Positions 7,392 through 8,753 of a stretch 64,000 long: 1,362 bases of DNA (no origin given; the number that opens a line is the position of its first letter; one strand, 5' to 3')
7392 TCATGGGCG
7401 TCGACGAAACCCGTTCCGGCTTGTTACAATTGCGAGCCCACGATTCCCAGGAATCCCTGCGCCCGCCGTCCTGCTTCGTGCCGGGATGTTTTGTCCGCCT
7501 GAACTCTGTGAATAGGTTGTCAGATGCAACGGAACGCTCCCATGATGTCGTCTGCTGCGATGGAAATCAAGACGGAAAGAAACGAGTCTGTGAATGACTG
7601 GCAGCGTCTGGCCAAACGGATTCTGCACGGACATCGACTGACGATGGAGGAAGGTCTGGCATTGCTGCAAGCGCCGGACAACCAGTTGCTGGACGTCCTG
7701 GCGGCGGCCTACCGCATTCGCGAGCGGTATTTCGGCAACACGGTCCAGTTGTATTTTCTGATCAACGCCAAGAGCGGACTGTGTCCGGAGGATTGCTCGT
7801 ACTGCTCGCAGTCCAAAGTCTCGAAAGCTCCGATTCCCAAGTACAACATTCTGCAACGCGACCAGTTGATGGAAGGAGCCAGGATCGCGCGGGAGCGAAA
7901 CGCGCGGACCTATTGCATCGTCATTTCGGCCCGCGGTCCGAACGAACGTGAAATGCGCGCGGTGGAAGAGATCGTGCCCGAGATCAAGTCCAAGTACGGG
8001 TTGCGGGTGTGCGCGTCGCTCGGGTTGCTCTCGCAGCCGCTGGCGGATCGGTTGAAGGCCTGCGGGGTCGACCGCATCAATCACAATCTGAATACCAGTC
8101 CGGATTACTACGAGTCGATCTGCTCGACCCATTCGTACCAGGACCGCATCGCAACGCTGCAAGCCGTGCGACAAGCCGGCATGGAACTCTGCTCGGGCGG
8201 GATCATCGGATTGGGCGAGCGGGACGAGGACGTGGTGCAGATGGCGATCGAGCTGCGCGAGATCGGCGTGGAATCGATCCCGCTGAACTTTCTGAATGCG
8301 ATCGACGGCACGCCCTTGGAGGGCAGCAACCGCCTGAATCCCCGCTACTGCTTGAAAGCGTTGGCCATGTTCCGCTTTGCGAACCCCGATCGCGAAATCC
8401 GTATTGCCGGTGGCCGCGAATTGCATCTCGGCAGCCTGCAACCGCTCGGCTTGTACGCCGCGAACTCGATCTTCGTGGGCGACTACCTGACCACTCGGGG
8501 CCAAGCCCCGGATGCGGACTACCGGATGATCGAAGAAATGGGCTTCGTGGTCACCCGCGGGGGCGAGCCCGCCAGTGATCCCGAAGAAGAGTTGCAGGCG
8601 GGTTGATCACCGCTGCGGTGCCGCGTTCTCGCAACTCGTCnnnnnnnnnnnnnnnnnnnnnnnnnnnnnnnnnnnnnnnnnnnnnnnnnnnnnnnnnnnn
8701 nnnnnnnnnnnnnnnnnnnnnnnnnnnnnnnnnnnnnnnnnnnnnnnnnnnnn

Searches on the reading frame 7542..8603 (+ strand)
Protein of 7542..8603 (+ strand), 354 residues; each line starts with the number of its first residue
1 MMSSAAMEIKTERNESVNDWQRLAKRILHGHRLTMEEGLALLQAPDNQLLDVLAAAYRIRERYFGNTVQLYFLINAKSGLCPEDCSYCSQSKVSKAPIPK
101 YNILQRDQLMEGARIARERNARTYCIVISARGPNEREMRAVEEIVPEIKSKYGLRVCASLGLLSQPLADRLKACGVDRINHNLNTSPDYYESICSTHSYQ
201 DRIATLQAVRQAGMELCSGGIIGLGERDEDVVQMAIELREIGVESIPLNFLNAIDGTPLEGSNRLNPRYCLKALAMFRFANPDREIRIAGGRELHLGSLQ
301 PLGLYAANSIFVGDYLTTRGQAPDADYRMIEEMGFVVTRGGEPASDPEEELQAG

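Call 51: find_encoding_contigs(protein=P0254, flank=10000, max_places=4)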
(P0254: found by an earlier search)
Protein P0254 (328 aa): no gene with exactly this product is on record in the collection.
